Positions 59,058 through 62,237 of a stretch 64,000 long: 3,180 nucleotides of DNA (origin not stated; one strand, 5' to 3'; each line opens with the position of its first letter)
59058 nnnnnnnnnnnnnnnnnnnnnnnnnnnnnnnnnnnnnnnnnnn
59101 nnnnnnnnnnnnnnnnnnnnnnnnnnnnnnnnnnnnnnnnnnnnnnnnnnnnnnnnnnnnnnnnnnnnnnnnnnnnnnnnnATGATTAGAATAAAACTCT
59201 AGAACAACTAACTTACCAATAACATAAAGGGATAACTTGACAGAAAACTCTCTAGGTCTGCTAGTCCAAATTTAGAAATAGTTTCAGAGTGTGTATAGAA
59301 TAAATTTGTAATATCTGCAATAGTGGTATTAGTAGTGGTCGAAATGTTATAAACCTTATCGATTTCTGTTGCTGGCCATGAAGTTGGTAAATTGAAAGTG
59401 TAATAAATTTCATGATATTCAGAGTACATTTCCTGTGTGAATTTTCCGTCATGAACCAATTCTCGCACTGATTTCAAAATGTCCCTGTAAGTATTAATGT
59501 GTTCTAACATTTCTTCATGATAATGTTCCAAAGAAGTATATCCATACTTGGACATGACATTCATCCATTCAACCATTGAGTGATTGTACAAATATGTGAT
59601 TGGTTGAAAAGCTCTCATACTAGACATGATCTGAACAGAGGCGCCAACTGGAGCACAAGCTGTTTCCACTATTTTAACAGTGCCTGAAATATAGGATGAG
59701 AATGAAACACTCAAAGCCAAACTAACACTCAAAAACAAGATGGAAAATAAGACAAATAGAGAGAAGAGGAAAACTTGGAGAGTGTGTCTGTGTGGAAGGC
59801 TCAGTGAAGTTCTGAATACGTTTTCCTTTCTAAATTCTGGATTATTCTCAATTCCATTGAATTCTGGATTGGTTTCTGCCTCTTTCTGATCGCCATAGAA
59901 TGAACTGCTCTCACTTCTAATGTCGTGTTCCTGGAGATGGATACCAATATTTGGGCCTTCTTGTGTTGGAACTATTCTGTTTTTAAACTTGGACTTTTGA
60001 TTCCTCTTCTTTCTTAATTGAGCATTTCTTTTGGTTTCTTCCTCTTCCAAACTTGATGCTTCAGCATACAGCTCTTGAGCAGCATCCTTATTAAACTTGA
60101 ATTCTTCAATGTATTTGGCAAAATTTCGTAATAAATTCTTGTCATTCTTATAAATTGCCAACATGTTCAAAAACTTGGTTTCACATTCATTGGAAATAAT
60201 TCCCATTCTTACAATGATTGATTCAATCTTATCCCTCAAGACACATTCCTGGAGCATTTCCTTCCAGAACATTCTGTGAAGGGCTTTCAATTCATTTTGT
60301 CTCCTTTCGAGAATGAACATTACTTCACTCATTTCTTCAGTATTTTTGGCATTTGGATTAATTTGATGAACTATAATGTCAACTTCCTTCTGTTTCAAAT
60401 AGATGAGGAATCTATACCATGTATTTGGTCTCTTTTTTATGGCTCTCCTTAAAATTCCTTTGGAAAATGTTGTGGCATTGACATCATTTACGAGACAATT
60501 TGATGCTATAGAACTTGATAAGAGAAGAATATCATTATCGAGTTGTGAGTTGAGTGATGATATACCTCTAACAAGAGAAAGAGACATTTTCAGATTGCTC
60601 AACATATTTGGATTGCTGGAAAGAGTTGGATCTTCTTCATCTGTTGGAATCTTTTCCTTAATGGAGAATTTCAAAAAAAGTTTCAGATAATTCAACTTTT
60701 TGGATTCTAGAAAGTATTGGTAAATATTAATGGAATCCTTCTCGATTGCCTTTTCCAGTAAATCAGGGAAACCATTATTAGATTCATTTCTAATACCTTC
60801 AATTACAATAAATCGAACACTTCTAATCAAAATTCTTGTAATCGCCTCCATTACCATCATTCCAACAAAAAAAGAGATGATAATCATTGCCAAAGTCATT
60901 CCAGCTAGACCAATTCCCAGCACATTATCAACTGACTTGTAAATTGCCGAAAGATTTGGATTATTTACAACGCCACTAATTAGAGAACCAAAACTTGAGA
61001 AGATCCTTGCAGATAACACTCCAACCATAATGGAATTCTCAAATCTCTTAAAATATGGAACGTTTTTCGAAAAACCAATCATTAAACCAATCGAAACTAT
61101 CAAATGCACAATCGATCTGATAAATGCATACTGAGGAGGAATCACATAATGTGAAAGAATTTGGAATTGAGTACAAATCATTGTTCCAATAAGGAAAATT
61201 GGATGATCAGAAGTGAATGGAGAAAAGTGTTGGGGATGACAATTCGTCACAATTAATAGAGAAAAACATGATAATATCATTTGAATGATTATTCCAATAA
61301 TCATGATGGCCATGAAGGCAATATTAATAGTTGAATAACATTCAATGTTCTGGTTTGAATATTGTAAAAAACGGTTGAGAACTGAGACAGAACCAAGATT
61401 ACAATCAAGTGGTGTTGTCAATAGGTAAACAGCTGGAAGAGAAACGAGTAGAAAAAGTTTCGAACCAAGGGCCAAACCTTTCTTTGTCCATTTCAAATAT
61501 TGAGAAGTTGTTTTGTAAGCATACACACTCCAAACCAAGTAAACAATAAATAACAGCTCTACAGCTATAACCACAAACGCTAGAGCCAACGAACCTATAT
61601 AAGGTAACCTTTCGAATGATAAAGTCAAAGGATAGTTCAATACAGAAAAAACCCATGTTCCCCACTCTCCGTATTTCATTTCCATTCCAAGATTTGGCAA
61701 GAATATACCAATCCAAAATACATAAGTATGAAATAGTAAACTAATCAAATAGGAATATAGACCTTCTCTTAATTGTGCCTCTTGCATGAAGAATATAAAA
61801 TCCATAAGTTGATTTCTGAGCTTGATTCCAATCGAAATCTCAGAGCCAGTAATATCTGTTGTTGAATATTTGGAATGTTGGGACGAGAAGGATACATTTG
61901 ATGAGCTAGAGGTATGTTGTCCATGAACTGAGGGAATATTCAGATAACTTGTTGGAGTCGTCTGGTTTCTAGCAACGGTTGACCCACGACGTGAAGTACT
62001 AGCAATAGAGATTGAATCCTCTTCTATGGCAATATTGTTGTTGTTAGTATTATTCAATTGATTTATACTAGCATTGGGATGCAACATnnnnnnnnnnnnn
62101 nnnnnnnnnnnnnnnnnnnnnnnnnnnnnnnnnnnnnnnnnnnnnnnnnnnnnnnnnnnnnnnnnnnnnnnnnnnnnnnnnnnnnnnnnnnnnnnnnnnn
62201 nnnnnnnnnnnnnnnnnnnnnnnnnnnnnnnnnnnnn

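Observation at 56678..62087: Possible ~1760-aa fusion of an unclassified multipass membrane domain with an ACG-like TM/sensor/PAS/class-III cyclase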

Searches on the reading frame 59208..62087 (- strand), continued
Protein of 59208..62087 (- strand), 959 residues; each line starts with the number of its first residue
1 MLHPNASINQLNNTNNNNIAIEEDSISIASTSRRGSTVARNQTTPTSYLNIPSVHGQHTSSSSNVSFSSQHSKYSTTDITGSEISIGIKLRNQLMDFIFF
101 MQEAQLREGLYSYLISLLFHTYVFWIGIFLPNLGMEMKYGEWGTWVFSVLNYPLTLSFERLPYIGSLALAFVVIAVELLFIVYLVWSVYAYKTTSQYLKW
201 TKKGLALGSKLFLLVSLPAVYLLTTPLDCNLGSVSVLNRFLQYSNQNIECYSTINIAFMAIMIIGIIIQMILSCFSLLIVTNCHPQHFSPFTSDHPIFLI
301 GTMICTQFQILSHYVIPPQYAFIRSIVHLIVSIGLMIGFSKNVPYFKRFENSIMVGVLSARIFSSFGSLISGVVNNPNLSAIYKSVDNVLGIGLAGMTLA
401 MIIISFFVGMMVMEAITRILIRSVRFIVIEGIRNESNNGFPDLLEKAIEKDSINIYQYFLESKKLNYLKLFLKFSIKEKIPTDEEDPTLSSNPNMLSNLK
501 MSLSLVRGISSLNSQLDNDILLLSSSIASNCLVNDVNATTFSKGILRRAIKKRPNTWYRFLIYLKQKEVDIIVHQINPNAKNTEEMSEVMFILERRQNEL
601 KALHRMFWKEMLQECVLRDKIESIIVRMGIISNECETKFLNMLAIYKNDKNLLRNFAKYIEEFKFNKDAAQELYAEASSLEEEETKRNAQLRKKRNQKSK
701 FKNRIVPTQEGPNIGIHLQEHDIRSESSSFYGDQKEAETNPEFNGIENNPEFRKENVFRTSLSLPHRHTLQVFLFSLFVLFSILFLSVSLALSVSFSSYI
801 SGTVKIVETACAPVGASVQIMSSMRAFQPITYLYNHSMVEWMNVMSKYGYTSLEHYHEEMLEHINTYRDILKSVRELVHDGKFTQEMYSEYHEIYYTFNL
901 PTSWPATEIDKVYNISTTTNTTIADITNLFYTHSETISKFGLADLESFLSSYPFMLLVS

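Call 90: find_encoding_contigs(protein=P0041, flank=4000, max_places=2)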
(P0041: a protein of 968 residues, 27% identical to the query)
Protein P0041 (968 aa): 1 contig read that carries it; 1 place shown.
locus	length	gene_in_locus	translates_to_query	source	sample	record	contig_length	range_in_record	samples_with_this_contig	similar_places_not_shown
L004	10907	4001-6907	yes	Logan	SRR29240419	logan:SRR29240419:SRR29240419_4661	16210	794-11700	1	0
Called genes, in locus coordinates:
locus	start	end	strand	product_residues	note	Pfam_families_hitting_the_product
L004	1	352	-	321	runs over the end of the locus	PF26180:PAP-OAS1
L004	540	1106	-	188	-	PF26180:PAP-OAS1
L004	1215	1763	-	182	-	-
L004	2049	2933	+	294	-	PF01398:JAB, PF13012:MitMem_reg (weak)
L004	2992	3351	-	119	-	-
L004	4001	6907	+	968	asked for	PF25474:TPR_TmcB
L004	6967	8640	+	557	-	PF00989:PAS, PF13188:PAS_8 (faint), PF13426:PAS_9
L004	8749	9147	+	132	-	PF00211:Guanylate_cyc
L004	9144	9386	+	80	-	PF00211:Guanylate_cyc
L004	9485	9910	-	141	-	PF00903:Glyoxalase, PF06983:3-dmu-9_3-mt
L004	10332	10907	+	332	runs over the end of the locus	-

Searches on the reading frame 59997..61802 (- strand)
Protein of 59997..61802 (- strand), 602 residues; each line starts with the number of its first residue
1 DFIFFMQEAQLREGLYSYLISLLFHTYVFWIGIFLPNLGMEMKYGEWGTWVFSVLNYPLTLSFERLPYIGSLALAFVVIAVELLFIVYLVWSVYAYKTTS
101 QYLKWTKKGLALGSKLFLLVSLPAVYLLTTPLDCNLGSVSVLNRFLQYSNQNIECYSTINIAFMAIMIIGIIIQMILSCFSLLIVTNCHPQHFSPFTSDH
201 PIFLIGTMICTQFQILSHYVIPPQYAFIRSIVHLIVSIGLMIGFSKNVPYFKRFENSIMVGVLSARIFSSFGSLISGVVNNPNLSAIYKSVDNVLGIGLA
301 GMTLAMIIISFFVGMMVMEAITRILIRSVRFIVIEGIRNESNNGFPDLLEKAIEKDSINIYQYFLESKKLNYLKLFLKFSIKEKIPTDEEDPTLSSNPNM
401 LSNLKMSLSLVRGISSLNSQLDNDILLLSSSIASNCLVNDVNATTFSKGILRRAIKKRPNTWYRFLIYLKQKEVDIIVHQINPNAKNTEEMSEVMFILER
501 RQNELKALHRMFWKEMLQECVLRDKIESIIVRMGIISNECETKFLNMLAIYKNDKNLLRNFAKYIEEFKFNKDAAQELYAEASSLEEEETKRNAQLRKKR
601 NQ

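Call 20: find_homologous_proteins(query=window:59997-61802:-, max_evalue=0.001)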
Query seq(602 aa) (602 aa): 1 proteins with E <= 0.001 among 8000 candidates.
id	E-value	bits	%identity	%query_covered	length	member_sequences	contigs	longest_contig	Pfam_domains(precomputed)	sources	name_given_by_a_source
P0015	0.0e+0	1312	99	100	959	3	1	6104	PF25474.2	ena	-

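Call 23: find_encoding_contigs(protein=P0015, flank=10000, max_places=4)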
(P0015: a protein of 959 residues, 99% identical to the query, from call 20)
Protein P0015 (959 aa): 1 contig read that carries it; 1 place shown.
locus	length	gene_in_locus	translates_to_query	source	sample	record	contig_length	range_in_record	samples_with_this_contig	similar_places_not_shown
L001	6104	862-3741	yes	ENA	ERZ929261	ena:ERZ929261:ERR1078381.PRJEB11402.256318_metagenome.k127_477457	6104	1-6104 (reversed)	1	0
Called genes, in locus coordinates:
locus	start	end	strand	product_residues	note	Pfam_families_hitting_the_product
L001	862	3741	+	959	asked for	PF25474:TPR_TmcB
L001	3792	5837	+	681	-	PF00989:PAS, PF13426:PAS_9, PF00211:Guanylate_cyc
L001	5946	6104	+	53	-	?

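Call 66: list_cluster_members(proteins=[P0015, L001:3792-5837:+, P0001, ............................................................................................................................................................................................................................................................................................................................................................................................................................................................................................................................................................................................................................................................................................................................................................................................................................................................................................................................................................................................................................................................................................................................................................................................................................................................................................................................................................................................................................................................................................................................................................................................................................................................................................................, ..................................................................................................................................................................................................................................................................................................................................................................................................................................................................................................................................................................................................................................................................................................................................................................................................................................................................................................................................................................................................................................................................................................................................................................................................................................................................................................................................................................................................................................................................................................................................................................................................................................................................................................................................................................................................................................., P0002, P0003])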
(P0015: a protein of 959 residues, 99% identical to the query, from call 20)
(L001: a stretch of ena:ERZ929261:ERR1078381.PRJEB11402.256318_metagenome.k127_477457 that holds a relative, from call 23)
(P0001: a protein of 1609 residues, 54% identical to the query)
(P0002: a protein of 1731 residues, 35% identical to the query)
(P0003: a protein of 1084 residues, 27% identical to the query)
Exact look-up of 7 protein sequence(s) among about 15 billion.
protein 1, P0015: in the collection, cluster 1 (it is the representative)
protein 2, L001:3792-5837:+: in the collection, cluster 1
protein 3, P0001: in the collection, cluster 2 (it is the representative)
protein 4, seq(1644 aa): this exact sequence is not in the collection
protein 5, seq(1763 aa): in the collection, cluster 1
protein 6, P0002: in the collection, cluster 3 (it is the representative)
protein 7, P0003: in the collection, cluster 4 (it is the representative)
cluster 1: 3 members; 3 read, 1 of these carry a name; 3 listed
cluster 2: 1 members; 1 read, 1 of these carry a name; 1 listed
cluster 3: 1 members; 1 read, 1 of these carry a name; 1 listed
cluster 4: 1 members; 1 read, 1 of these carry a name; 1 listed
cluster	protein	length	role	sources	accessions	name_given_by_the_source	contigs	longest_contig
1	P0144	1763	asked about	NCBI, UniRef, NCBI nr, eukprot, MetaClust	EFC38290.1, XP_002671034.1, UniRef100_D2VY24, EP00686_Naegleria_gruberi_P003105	predicted protein [Naegleria gruberi] | Predicted protein n=2 Tax=Naegleria gruberi TaxID=5762 RepID=D2VY24_NAEGR | uncharacterized protein NAEGRDRAFT_73946 [Naegleria gruberi]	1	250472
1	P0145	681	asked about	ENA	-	-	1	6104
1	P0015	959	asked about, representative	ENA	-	-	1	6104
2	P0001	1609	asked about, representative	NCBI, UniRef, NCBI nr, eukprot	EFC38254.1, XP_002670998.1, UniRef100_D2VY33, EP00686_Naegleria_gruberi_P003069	predicted protein [Naegleria gruberi] | Predicted protein n=1 Tax=Naegleria gruberi TaxID=5762 RepID=D2VY33_NAEGR | uncharacterized protein NAEGRDRAFT_81665 [Naegleria gruberi]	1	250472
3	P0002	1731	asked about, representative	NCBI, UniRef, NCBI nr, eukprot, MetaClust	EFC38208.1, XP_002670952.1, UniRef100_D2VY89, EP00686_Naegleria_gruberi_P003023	membrane bound PAS domain-containing adenylate/guanylate cyclase [Naegleria gruberi] | Membrane bound PAS domain-containing adenylate/guanylate cyclase n=1 Tax=Naegleria ... | XP_002670952.1 membrane bound PAS domain-containing adenylate/guanylate cyclase ...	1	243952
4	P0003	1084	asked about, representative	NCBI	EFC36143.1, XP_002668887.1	predicted protein, partial [Naegleria gruberi]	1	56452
